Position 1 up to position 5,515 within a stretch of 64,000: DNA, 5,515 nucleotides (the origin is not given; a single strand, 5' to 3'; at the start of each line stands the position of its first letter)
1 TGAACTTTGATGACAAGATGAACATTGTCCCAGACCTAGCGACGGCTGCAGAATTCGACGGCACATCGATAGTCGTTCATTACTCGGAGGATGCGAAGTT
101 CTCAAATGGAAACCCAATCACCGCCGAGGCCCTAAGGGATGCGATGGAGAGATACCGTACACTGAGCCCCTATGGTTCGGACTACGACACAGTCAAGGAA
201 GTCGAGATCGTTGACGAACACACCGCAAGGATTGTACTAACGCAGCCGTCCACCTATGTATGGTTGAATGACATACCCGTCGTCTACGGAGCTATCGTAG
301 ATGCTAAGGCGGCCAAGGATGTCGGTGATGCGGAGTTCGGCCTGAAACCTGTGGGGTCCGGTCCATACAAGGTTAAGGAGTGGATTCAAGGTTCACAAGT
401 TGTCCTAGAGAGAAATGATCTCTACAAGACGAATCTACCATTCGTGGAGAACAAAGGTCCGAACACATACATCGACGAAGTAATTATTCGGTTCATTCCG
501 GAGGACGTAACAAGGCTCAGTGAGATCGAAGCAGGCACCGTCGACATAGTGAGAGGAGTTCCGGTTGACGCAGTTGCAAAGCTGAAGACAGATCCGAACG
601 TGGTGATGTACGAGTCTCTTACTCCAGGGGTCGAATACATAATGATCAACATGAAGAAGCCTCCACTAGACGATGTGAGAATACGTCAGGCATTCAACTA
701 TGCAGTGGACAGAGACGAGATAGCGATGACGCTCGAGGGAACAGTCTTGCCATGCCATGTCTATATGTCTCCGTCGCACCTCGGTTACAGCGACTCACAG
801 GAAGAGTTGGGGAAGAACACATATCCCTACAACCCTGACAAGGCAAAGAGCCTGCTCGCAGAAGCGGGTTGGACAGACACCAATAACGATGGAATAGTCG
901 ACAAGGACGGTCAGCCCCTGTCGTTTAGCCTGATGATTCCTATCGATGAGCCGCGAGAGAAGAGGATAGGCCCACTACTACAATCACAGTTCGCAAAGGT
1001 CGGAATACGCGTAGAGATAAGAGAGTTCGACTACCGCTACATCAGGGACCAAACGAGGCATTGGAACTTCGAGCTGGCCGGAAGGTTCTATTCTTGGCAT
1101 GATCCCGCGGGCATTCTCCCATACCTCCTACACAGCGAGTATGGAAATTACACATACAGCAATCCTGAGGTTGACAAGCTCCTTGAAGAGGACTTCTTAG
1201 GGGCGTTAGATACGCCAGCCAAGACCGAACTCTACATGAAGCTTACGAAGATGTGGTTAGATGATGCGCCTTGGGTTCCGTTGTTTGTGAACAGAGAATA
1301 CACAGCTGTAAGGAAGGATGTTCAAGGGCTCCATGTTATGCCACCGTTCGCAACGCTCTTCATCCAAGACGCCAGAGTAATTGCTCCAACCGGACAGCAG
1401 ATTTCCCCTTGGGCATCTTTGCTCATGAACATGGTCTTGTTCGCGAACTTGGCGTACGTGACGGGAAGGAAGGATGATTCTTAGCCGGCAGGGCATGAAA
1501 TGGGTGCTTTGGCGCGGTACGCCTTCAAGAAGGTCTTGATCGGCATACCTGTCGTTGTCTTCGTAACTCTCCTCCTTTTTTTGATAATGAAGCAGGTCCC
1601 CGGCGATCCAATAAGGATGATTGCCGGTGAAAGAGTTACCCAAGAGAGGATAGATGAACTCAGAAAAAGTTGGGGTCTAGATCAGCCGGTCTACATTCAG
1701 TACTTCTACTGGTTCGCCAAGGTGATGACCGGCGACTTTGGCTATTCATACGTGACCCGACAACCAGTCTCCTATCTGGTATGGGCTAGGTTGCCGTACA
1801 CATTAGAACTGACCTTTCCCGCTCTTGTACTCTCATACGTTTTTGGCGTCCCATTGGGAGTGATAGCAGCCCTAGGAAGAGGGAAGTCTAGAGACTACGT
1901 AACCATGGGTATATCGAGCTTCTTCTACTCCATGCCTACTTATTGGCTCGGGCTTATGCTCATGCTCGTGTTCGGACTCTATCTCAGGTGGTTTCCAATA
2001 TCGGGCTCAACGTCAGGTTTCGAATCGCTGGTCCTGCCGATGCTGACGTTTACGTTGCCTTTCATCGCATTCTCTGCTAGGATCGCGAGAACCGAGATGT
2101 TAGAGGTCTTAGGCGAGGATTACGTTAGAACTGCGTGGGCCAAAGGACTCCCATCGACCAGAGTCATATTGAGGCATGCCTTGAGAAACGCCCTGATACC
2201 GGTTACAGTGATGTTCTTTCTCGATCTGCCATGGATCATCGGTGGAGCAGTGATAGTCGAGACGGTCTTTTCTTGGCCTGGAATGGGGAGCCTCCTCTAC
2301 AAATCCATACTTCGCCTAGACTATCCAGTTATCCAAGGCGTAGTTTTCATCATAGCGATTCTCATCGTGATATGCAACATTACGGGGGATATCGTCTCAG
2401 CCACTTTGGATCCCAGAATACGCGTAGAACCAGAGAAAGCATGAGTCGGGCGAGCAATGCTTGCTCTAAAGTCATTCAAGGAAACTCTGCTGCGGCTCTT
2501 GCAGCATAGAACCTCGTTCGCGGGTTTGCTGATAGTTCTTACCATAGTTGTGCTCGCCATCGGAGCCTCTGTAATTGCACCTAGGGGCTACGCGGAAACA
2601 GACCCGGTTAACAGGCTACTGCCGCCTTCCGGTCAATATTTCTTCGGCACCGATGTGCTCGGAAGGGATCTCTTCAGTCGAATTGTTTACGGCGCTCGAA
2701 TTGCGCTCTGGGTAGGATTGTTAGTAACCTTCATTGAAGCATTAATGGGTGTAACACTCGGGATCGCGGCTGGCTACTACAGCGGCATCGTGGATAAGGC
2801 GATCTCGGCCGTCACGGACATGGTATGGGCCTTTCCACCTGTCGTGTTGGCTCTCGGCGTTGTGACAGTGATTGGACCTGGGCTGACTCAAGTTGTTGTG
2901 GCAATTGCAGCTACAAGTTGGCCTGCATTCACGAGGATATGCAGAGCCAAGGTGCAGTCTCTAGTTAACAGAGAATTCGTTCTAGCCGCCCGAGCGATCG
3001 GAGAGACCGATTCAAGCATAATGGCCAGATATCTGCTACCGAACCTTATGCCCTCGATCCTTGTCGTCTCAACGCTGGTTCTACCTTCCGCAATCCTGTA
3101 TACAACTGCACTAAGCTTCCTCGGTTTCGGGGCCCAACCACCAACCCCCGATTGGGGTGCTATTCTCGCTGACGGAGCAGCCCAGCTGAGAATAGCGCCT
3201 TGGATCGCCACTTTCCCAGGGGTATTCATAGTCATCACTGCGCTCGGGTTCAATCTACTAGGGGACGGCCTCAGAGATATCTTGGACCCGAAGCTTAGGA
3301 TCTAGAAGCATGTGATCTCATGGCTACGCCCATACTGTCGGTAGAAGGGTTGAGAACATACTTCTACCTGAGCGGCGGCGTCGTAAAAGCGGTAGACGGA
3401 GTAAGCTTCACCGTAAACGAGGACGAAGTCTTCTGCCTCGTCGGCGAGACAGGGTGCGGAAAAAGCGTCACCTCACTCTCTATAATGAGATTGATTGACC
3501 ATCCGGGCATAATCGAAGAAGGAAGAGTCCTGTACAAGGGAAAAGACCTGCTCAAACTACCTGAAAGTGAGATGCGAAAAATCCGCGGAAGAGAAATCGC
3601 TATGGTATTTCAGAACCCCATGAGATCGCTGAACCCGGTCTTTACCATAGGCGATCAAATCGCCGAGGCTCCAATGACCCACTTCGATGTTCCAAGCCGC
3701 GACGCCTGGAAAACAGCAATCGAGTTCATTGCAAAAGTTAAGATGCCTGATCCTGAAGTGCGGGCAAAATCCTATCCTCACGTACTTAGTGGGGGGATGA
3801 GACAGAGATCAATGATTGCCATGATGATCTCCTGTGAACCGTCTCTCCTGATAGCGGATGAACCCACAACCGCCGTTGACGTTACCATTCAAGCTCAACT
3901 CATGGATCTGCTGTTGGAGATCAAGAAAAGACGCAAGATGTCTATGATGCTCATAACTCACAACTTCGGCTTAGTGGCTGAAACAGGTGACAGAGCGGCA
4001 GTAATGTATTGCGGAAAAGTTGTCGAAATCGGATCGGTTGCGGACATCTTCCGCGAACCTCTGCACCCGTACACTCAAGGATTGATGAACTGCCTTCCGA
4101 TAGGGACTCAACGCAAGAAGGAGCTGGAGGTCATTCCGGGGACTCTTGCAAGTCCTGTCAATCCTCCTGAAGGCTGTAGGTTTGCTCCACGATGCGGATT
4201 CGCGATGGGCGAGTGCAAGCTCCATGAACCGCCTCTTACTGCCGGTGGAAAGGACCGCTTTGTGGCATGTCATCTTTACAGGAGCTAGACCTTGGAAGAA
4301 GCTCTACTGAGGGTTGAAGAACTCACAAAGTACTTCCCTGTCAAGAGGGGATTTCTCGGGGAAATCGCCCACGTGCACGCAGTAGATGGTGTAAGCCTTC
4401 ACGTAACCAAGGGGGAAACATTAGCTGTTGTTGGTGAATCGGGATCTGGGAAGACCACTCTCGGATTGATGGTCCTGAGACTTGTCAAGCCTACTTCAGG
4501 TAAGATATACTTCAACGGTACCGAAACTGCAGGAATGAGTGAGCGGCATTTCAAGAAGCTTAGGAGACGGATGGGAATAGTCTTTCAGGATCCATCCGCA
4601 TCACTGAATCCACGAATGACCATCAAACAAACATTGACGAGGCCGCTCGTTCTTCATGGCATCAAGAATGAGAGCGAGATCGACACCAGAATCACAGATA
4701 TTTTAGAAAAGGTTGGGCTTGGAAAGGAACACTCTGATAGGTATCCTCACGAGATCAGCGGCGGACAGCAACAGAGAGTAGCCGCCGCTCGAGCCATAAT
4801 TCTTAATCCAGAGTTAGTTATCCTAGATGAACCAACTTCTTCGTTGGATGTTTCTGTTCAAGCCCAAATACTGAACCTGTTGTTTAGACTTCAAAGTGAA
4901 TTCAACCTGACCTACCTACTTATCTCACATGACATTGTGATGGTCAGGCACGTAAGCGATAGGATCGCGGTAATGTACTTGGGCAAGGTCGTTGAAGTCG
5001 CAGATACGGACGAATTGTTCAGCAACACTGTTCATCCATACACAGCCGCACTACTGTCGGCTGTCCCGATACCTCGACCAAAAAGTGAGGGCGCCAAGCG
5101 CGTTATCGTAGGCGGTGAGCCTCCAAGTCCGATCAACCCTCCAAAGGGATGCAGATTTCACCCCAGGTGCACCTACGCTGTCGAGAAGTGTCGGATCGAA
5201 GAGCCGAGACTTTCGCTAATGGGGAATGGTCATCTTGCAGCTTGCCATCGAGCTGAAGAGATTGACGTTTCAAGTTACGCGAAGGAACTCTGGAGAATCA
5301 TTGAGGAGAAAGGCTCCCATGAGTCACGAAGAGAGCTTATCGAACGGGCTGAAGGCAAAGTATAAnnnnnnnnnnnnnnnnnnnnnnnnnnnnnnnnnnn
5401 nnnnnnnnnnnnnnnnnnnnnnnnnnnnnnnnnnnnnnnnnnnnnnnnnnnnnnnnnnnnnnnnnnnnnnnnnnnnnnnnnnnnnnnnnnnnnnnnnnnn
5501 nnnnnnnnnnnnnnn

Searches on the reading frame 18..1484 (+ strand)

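Call 22: search_protein_families(library=pfam, max_evalue=0.0001, proteins=[window:18-1484:+])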
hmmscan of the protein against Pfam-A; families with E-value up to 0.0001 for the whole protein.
window:18-1484:+ (488 aa): 1 family
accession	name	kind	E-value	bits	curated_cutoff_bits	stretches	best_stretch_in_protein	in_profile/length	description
PF00496.27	SBP_bac_5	-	9e-80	269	32.4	1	2-374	1-364/368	Bacterial extracellular solute-binding proteins, family 5 Middle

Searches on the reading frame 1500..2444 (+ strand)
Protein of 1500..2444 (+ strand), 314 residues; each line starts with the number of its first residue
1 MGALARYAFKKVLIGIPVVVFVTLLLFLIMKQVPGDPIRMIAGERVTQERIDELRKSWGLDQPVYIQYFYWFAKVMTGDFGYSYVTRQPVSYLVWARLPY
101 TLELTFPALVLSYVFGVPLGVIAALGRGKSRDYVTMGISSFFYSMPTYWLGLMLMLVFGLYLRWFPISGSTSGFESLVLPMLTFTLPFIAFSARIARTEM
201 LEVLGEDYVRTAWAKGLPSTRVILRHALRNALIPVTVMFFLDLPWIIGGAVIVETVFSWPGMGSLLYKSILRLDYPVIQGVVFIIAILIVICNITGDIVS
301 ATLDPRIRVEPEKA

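Call 22: search_protein_families(library=pfam, max_evalue=0.0001, proteins=[window:1500-2444:+])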
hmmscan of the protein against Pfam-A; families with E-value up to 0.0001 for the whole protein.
window:1500-2444:+ (314 aa): 2 families
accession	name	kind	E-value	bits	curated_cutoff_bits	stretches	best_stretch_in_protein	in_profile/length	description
PF00528.27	BPD_transp_1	-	4.4e-41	141.1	26.4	1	116-308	1-183/184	Binding-protein-dependent transport system inner membrane component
PF19300.4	BPD_transp_1_N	-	1.5e-14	54.5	23.8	1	6-105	3-114/114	Binding-prot-dependent transport system membrane comp, N-term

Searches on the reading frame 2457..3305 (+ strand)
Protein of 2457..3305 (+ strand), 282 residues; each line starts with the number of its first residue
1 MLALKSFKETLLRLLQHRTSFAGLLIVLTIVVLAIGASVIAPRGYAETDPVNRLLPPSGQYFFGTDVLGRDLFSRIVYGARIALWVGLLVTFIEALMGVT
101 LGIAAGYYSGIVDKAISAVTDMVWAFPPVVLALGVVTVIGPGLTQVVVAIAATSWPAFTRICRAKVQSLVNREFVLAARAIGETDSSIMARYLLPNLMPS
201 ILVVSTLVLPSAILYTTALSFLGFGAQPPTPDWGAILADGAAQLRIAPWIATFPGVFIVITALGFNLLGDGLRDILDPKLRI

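Call 22: search_protein_families(library=pfam, max_evalue=0.0001, proteins=[window:2457-3305:+])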
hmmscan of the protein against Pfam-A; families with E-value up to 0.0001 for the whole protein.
window:2457-3305:+ (282 aa): 2 families
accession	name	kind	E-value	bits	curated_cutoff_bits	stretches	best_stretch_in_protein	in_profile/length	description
PF00528.27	BPD_transp_1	-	4.9e-31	108.3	26.4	1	98-281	1-183/184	Binding-protein-dependent transport system inner membrane component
PF12911.12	OppC_N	-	1.5e-08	34.9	23.9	1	7-57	3-53/53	N-terminal TM domain of oligopeptide transport permease C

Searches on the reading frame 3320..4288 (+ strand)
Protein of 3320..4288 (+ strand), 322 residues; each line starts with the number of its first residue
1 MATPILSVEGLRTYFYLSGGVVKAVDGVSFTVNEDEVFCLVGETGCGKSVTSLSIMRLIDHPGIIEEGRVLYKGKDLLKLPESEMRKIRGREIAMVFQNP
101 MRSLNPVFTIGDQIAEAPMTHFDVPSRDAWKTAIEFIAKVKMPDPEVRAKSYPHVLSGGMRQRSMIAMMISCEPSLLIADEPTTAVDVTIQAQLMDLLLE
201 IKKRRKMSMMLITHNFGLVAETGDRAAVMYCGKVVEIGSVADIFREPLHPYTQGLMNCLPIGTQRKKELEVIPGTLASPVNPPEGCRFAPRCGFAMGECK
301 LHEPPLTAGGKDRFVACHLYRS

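Call 22: search_protein_families(library=pfam, max_evalue=0.0001, proteins=[window:3320-4288:+])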
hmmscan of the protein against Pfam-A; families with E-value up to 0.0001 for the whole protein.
window:3320-4288:+ (322 aa): 2 families
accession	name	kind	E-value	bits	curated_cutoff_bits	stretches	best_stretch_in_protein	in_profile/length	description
PF00005.33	ABC_tran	-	4.3e-27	95.8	25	1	26-184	2-137/137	ABC transporter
PF08352.17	oligo_HPY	-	3e-21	76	27.1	1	235-299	1-65/65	Oligopeptide/dipeptide transporter, C-terminal region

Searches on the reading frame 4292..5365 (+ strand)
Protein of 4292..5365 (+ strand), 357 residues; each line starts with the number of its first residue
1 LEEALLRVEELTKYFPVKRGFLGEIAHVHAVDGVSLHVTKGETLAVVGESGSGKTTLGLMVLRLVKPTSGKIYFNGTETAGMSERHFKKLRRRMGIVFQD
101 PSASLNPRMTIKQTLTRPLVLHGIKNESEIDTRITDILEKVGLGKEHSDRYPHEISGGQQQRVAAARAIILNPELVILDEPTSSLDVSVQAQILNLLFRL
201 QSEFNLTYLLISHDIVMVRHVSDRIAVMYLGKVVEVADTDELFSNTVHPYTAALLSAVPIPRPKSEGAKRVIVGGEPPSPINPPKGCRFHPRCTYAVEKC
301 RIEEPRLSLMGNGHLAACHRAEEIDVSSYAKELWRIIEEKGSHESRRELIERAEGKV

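Call 22: search_protein_families(library=pfam, max_evalue=0.0001, proteins=[window:4292-5365:+])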
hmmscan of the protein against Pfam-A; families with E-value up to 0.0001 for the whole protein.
window:4292-5365:+ (357 aa): 3 families
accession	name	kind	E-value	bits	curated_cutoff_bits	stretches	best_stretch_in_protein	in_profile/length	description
PF00005.33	ABC_tran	-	4.5e-34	118.4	25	1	32-183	2-137/137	ABC transporter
PF08352.17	oligo_HPY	-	8.6e-21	74.5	27.1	1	234-300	1-65/65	Oligopeptide/dipeptide transporter, C-terminal region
PF13304.12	AAA_21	-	2.8e-05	24.8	27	0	151-214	234-299/304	AAA domain, putative AbiEii toxin, Type IV TA system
